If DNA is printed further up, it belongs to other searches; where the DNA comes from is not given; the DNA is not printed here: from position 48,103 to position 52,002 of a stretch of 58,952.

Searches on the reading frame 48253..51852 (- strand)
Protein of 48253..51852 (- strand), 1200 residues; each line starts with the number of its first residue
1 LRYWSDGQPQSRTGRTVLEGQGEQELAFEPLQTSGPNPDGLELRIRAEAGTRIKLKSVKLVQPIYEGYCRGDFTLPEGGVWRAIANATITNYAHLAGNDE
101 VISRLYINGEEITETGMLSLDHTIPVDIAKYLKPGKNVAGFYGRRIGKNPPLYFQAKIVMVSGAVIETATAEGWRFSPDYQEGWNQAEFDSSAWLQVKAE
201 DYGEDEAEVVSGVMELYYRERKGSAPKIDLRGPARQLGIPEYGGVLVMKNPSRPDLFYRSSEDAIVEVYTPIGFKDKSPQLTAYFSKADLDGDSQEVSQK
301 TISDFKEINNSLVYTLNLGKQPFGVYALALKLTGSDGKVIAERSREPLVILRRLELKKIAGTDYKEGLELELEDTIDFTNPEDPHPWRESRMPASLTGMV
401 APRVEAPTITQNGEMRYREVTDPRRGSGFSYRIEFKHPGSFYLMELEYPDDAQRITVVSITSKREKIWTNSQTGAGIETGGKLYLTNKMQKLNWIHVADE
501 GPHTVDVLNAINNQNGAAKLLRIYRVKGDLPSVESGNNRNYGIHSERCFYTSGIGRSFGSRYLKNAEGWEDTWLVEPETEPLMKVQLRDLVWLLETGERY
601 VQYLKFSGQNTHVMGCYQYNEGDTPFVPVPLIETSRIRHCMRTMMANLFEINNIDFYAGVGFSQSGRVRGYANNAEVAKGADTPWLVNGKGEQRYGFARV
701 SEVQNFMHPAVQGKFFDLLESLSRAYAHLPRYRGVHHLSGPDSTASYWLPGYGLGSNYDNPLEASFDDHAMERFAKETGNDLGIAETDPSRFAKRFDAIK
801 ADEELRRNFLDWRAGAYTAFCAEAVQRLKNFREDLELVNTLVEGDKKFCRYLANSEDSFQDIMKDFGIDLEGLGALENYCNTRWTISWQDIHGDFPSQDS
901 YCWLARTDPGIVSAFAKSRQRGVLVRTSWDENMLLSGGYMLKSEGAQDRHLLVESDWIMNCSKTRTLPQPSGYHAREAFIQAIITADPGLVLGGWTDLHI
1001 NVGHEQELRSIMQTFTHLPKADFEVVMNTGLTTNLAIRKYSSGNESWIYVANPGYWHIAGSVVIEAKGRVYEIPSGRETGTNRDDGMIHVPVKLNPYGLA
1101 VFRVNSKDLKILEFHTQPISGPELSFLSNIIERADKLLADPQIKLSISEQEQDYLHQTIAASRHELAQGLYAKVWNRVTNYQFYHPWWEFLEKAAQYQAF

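Call 47: predict_structure(alignment_id=A3)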
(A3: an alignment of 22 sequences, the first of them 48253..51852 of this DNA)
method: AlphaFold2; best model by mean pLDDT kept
length: 1200 residues; sequences in the alignment: 22
mean_pLDDT: 87.3   pTM: 0.90
mean pLDDT of the five models: 87.3, 86.3, 84.0, 83.5, 82.8
residues with pLDDT >= 90: 699; 70-90: 389; 50-70: 82; < 50: 30
segments of 3 or more residues with pLDDT < 50: 201-223, 619-623
pLDDT, mean of each block of 10 residues (from residue 1): 86 84 83 77 90 86 81 93 87 70 89 68 85 94 71 87 91 85 93 77 40 32 57 77 92 92 95 93 95 93 94 96 96 93 92 94 93 97 93 89 94 94 94 94 96 93 81 89 92 91 93 93 96 91 87 85 60 55 89 95 94 76 65 79 95 95 66 87 90 78 85 87 92 93 78 83 90 93 89 94 94 95 96 95 80 91 94 94 87 69 91 86 89 89 70 82 88 94 95 84 85 94 93 96 94 96 92 90 84 96 93 95 95 96 94 96 96 95 93 87
secondary structure, 60 per line:
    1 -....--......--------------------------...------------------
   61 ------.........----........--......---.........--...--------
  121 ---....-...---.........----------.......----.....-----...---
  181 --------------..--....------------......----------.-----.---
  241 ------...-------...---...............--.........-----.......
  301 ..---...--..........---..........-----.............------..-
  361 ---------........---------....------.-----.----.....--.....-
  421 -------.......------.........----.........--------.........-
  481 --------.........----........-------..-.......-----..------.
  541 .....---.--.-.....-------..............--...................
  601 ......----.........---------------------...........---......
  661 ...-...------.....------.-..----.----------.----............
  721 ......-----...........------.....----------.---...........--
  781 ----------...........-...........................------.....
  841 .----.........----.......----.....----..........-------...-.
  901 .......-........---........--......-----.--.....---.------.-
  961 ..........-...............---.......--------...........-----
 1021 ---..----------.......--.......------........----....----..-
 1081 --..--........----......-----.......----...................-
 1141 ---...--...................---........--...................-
elements in order (helices of 4 or more, strands of 3 or more residues): E2-5 E8-13 E40-42 E67-75 E80-87 E90-95 E99-107 E110-112 E124-127 E135-143 E154-160 E165-169 E175-177 H199-202 H215-220 E247-249 E257-259 E263-271 H272-277 E280-288 E294-302 E306-308 E311-320 E324-333 E339-351 E370-377 E387-390 E408-412 E415-419 E428-434 E441-449 E454-462 E471-479 E489-497 E502-509 E520-526 E540-545 H554-558 H566-579 H582-606 E611-619 H641-651 E655-663 H674-678 H709-726 E732-742 E749-753 H768-778 H791-801 H803-829 E836-841 H846-854 H859-865 H870-874 E879-888 H900-907 H909-916 E920-927 E930-935 H944-948 E961-970 H972-986 E990-996 H1005-1015 E1036-1042 E1045-1051 E1058-1065 E1070-1073 E1087-1094 E1099-1104 E1110-1116 H1121-1139 H1149-1167 H1171-1178 H1181-1199

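Call 50: fold_search(model_id=the predicted structure, library=pdb)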
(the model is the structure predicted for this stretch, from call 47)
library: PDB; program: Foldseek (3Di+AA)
matches with E <= 10: 1542; with E <= 0.001: 289
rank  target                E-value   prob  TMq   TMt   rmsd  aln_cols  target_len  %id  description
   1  3w5n                  9.2e-11  1.00  0.14  0.15  31.8      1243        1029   11  Crystal Structure of Streptomyces avermitilis alpha-L-rhamnosidase complexed with L-rhamnose (released 2013-03-20)
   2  3w5m                  1.6e-10  1.00  0.15  0.17  31.6      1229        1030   11  Crystal Structure of Streptomyces avermitilis alpha-L-rhamnosidase (released 2013-03-20)
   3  9npd_B                3.0e-10  1.00  0.16  0.21  21.9      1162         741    9  Crystal structure of the inactive conformation of a glycoside hydrolase (CapGH2b - E553Q Mutant) from the GH2 family i (released 2025-11-12)
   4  5axg_B                6.0e-10  1.00  0.19  0.34  16.9       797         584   10  Crystal structure of thermophilic dextranase from Thermoanaerobacter pseudethanolicus (released 2015-11-11)
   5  5axh_B                9.4e-10  1.00  0.21  0.37  17.2       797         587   10  Crystal structure of thermophilic dextranase from Thermoanaerobacter pseudethanolicus, D312G mutant in complex with is (released 2015-11-11)
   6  6i60_B                1.7e-09  1.00  0.13  0.16  30.4      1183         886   10  Structure of alpha-L-rhamnosidase from Dictyoglumus thermophilum (released 2019-02-06)
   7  6d7j_D                2.2e-09  1.00  0.17  0.24  25.7      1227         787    7  The Crystal Structure of Parabacteroides merdae Beta-Glucuronidase (GUS) with Glycerol in Active-Site (released 2019-05-01)
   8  5axh_A                2.3e-09  1.00  0.19  0.34  17.2       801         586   11  Crystal structure of thermophilic dextranase from Thermoanaerobacter pseudethanolicus, D312G mutant in complex with is (released 2015-11-11)
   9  5axg_A                2.7e-09  1.00  0.18  0.32  17.0       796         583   11  Crystal structure of thermophilic dextranase from Thermoanaerobacter pseudethanolicus (released 2015-11-11)
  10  9npn_A                2.7e-09  1.00  0.16  0.22  22.0      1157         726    8  Crystal structure of the inactive conformation of a glycoside hydrolase (CapGH2b - E465A Mutant) from the GH2 family i (released 2025-11-12)
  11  6dxu_D                6.2e-09  1.00  0.17  0.23  25.8      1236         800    7  Crystal Structure of Parabacteroides merdae Beta-Glucuronidase (GUS) (released 2019-02-27)
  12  9npl_A                6.2e-09  1.00  0.16  0.22  21.7      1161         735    8  Crystal structure of the inactive conformation of a glycoside hydrolase (CapGH2b - E553Q Mutant) from the GH2 family i (released 2025-11-12)
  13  6d7j_C                6.8e-09  1.00  0.18  0.24  25.9      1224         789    7  The Crystal Structure of Parabacteroides merdae Beta-Glucuronidase (GUS) with Glycerol in Active-Site (released 2019-05-01)
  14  9npd_A                6.8e-09  1.00  0.16  0.22  21.8      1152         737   10  Crystal structure of the inactive conformation of a glycoside hydrolase (CapGH2b - E553Q Mutant) from the GH2 family i (released 2025-11-12)
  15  9npe_D                8.8e-09  1.00  0.16  0.22  22.5      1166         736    9  Crystal structure of the inactive conformation of a glycoside hydrolase (CapGH2b) from the GH2 family in the space gro (released 2025-11-12)
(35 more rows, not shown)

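Call 69: search_solved_structures(query=A3, max_evalue=1)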
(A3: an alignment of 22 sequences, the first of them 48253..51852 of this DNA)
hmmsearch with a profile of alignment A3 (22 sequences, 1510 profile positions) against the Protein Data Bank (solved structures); distinct sequences matched with E-value up to 1: 8.
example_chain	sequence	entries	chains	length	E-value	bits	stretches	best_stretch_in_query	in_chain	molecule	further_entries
3w5m_A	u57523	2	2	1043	5.4e-09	37.2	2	233-326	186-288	Putative rhamnosidase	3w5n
6t0q_A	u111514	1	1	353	0.00072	20.2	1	229-325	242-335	Lectin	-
6t1d_A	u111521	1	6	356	0.00075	20.1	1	229-325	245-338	Lectin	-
6kbj_A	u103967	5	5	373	0.00089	19.9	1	229-325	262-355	Lectin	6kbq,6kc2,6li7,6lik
1i82_A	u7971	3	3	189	0.0036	17.9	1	1316-1508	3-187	ENDO-1,4-BETA-XYLANASE A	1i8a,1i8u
6i60_A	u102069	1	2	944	0.018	15.5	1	229-327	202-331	Alpha-rhamnosidase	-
2okx_A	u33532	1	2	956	0.11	12.9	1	229-302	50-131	Rhamnosidase B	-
1x5b_A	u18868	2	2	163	0.3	11.5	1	794-851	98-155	signal transducing adaptor molecule 2 | Signal transducing adapter molecule 2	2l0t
